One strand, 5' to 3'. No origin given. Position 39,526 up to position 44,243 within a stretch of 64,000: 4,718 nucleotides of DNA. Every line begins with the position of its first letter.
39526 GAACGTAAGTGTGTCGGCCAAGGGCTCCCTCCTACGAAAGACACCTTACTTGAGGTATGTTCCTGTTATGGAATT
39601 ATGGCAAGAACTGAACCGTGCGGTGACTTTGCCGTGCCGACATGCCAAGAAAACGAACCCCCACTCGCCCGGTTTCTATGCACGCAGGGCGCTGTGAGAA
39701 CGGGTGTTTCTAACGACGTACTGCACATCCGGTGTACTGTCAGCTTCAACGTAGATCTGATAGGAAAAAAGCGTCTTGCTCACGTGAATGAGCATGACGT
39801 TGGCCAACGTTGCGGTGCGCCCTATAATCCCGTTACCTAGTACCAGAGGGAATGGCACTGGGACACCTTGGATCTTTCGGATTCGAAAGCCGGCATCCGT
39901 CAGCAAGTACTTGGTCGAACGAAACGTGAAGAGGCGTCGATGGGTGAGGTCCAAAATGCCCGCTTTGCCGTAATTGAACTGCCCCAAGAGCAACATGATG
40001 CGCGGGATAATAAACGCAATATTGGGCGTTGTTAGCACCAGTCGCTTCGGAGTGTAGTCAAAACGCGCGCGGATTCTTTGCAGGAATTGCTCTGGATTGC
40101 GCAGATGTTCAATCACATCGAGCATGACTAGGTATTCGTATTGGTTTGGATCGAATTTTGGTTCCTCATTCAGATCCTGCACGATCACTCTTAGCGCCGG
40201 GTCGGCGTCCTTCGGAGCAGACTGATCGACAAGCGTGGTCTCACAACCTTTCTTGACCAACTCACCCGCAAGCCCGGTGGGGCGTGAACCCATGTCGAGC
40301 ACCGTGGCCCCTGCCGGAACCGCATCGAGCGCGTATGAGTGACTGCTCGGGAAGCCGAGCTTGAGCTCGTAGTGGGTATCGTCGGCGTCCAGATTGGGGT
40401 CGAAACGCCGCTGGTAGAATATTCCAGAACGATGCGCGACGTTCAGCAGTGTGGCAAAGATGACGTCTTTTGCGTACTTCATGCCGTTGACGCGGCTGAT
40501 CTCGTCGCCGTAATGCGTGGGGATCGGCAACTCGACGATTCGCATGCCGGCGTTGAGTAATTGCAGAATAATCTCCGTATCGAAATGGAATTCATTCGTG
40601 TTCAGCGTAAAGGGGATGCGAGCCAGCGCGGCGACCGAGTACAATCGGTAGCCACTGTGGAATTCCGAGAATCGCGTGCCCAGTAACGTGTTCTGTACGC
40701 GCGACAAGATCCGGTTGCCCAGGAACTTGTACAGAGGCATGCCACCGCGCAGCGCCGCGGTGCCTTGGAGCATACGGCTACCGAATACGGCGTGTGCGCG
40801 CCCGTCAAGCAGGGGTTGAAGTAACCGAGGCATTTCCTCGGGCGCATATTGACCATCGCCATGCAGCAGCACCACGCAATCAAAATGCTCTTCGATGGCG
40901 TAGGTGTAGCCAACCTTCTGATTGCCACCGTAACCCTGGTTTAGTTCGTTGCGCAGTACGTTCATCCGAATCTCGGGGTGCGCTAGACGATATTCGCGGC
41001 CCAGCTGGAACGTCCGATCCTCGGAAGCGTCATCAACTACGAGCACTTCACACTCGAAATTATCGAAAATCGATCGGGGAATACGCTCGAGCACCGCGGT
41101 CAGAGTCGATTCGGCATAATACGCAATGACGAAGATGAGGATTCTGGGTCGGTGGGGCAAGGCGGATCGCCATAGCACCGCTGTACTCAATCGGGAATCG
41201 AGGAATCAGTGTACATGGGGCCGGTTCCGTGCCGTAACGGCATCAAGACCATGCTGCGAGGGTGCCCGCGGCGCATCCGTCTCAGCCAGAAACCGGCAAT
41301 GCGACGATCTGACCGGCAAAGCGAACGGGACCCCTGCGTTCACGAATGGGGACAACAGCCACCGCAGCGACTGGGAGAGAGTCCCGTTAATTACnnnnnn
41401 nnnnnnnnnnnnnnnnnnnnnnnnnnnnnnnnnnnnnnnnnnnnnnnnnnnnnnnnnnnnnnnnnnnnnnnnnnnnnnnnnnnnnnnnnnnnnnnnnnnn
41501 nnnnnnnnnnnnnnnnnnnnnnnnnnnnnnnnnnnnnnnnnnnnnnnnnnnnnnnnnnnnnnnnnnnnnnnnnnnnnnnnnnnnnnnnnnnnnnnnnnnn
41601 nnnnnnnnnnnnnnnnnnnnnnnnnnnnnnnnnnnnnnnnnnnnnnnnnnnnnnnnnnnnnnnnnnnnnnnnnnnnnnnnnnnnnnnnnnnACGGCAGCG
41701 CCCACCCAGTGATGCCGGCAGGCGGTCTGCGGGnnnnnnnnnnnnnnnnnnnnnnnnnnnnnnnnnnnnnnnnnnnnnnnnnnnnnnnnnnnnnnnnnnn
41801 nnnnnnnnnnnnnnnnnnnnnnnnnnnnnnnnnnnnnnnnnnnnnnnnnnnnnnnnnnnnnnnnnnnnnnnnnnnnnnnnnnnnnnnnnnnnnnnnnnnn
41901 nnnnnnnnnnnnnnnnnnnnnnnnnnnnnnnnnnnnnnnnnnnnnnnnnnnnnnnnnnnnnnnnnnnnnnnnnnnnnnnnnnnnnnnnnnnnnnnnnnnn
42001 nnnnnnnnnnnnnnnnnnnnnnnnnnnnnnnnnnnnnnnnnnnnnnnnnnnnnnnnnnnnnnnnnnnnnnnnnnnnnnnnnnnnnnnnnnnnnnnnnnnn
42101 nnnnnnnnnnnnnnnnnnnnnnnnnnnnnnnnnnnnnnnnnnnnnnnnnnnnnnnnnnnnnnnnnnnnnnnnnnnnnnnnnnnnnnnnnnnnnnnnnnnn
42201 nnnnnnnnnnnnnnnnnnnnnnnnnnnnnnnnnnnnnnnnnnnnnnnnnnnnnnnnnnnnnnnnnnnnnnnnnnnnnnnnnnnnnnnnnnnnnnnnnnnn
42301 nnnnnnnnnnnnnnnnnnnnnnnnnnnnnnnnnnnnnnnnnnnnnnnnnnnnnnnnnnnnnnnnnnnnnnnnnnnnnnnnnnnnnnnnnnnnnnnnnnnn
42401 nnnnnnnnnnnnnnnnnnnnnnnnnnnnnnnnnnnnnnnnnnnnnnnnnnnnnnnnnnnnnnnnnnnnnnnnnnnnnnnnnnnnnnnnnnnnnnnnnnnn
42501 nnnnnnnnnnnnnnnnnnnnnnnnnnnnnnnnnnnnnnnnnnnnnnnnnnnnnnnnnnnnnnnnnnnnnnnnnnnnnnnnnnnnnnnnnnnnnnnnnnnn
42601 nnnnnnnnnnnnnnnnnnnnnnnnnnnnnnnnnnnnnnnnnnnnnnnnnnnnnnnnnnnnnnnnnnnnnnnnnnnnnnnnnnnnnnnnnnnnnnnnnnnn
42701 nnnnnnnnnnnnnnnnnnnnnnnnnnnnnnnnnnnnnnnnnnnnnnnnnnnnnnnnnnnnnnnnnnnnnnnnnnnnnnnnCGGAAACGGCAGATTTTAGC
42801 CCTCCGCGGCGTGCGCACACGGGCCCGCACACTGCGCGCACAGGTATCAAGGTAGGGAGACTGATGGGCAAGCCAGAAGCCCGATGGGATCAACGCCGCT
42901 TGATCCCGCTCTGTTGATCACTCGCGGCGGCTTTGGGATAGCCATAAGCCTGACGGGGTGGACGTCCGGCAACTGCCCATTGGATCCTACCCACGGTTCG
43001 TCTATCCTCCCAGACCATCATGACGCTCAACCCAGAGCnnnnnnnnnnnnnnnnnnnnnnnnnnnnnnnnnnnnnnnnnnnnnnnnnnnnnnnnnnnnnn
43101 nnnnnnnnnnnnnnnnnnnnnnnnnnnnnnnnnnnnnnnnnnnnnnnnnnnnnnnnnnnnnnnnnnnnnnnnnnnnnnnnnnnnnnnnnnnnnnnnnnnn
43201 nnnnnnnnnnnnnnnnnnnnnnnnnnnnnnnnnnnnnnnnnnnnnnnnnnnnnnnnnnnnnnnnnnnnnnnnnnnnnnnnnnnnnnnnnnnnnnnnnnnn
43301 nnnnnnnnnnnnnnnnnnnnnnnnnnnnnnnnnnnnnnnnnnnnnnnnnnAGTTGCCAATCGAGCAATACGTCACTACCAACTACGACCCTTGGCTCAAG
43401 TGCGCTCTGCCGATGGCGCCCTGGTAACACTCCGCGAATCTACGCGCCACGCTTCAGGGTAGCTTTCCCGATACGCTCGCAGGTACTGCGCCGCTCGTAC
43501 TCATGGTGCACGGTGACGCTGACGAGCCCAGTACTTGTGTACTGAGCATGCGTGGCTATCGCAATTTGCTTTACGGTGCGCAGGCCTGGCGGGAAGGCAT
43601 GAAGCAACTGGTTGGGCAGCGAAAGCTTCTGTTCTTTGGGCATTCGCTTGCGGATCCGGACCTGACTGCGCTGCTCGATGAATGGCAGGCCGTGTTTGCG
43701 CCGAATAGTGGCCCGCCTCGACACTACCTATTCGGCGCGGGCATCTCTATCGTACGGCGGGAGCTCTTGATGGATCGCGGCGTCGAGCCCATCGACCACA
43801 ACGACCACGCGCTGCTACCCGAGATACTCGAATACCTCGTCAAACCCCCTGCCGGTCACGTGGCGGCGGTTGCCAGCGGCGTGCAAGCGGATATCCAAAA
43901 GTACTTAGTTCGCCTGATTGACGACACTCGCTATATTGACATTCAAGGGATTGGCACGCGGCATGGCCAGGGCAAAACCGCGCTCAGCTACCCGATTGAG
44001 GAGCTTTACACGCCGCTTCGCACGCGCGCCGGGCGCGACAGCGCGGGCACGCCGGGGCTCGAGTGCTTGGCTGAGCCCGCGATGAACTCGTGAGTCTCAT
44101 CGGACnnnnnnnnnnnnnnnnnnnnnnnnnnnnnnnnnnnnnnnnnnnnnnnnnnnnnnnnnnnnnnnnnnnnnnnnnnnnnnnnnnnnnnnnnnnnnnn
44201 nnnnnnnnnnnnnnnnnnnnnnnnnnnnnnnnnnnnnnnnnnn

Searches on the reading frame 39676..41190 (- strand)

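Call 34: search_protein_families(library=pfam, proteins=[window:39676-41190:-], max_evalue=0.001)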
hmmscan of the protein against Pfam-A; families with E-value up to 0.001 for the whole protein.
window:39676-41190:- (504 aa): 4 families
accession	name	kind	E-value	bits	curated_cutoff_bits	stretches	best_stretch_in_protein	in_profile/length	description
PF00535.33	Glycos_transf_2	-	9.3e-16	58.6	23.3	1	19-188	2-163/168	Glycosyl transferase family 2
PF13489.12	Methyltransf_23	-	1.6e-11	44.6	27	1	288-438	17-162/164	Methyltransferase domain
PF13641.12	Glyco_tranf_2_3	-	1.1e-05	26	27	1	15-141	1-125/230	Glycosyltransferase like family 2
PF08242.18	Methyltransf_12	-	0.00062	20.9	30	0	314-375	17-90/98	Methyltransferase domain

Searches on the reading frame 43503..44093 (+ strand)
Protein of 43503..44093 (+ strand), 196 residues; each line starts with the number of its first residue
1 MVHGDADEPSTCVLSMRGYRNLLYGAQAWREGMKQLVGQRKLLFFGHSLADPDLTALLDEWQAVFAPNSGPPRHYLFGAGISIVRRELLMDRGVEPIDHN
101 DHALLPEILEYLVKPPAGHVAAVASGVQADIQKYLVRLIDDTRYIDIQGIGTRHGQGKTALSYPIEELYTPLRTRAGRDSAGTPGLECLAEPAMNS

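Call 36: search_protein_families(library=pfam, proteins=[window:43503-44093:+], max_evalue=0.001)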
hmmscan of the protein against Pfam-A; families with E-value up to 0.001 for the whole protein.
window:43503-44093:+ (196 aa): 1 family
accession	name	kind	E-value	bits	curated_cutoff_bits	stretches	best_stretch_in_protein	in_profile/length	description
PF13289.12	SIR2_2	-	3.8e-11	43.7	24.5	1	2-97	46-141/141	SIR2-like domain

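Call 78: search_protein_families(library=padloc, proteins=[window:43503-44093:+], max_evalue=0.001)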
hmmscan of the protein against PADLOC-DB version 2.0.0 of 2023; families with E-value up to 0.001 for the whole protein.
window:43503-44093:+ (196 aa): 3 families
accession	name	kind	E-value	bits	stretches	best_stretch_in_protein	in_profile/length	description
PDLC00407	ThsA1|ThsA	-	3.4e-07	27.3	1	2-77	149-222/478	STALD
PDLC03856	LmuA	-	1.8e-06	25.4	1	2-66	159-222/433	-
PDLC00409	ThsA1|ThsA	-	3.8e-05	21.2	1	2-77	150-223/242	STALD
